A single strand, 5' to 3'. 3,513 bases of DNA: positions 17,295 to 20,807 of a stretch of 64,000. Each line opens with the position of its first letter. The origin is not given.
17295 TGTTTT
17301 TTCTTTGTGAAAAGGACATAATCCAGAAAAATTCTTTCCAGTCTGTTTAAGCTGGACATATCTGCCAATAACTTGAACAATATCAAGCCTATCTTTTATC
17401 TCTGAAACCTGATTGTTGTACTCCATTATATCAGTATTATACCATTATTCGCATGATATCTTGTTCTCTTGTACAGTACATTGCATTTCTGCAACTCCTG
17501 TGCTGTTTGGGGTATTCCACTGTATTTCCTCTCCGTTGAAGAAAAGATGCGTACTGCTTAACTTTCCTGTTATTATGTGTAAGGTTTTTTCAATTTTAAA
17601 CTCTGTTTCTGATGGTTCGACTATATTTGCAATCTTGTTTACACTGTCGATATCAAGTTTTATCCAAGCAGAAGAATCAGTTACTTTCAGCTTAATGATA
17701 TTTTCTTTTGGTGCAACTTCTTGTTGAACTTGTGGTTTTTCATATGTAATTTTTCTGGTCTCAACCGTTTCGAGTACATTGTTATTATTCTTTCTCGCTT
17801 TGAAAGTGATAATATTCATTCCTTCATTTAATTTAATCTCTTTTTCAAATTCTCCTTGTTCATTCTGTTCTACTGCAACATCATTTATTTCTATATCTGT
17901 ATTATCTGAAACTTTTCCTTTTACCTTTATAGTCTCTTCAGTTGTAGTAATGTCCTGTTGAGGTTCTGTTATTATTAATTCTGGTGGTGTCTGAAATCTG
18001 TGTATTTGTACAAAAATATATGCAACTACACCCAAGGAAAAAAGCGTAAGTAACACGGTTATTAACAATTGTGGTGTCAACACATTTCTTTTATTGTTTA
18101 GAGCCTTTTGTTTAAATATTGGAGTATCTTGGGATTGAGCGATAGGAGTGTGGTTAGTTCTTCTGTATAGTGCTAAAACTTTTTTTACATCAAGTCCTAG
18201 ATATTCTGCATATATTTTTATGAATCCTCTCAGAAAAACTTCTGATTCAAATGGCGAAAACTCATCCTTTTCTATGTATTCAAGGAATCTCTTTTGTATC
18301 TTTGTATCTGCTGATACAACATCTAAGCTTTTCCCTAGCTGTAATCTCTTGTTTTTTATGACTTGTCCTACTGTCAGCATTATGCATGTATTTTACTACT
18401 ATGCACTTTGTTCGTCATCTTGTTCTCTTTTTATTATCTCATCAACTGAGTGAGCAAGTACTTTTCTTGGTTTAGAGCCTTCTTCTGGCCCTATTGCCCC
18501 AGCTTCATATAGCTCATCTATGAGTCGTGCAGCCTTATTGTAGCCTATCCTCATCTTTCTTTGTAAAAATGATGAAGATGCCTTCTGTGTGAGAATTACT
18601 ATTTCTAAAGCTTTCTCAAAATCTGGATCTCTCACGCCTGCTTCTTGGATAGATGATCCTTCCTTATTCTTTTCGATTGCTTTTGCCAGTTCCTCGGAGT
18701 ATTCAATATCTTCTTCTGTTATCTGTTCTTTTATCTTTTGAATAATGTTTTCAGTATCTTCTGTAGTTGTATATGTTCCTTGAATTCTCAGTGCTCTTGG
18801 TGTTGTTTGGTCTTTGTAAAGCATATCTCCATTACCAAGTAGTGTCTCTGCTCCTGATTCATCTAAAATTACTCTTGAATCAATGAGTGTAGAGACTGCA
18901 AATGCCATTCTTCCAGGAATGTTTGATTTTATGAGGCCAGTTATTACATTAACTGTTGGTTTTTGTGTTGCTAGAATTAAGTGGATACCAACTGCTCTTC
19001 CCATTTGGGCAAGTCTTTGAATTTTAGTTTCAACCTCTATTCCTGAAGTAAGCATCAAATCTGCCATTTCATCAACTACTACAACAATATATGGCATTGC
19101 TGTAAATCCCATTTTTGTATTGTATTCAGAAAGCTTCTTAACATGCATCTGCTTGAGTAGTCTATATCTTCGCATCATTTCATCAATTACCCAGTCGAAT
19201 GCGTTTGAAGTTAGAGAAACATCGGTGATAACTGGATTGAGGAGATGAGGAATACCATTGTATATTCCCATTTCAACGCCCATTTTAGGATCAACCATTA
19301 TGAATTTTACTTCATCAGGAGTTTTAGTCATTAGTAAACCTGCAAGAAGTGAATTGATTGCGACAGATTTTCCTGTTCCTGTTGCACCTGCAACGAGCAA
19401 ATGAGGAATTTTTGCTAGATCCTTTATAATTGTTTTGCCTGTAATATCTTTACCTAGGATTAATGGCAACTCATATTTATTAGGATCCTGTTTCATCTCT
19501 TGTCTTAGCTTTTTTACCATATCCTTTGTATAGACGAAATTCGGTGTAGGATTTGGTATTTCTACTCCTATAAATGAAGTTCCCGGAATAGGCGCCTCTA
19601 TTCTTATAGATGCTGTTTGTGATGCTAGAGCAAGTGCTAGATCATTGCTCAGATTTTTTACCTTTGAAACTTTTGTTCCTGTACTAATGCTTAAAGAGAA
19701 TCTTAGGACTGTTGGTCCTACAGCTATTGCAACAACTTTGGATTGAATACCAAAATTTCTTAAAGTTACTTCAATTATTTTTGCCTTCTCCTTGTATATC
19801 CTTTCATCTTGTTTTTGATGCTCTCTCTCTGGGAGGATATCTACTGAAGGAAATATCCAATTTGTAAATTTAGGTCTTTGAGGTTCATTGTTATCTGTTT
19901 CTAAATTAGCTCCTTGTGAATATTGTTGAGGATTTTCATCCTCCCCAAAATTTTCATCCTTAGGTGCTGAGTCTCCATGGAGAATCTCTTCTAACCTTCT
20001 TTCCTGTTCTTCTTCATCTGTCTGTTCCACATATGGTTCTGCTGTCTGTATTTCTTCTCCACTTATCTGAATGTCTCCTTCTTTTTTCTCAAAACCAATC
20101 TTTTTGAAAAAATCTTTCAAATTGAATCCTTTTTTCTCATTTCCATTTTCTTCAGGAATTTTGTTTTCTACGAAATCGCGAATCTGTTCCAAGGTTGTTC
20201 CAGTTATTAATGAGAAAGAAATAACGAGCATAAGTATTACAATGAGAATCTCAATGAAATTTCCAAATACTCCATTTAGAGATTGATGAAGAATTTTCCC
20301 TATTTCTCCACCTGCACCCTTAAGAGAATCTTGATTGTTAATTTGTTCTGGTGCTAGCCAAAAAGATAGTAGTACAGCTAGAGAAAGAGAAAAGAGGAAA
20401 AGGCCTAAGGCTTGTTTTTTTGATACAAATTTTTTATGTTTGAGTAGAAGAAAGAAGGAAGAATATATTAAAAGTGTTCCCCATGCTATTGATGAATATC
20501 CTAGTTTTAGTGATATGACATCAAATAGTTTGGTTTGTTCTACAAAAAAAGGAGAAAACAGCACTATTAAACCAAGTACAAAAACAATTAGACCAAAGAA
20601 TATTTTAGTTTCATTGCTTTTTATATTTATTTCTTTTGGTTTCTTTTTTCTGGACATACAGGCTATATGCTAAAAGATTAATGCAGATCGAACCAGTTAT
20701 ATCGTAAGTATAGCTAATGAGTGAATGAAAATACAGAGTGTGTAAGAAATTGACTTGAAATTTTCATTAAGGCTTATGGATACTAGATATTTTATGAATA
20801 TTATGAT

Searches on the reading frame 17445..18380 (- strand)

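Call 36: search_protein_families(library=pfam, proteins=[window:17445-18380:-], max_evalue=0.00001)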
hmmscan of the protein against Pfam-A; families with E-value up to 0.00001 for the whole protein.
window:17445-18380:- (311 aa): 2 families
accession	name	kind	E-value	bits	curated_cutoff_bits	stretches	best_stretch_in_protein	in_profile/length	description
PF13413.12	HTH_25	-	2.1e-17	63.1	24.6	1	9-67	3-61/62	Helix-turn-helix domain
PF09136.16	Glucodextran_B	-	4.7e-14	52.5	27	1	133-205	1-75/83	Glucodextranase, domain B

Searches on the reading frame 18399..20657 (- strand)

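Call 36: search_protein_families(library=pfam, proteins=[window:18399-20657:-], max_evalue=0.00001)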
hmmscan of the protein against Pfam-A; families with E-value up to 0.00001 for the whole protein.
window:18399-20657:- (752 aa): 4 families
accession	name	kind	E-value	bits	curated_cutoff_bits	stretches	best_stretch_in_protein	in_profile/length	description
PF01580.24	FtsK_SpoIIIE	-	4.6e-57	193.5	24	1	383-568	4-220/221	FtsK/SpoIIIE family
PF17854.6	FtsK_alpha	-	8.5e-28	97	22.9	1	269-369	1-101/101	FtsK alpha domain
PF09397.16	FtsK_gamma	-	1e-24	86.5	30.6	1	676-735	3-62/63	Ftsk gamma domain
PF13491.11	FtsK_4TM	-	1.8e-10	41.2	23.1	1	46-160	56-167/171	4TM region of DNA translocase FtsK/SpoIIIE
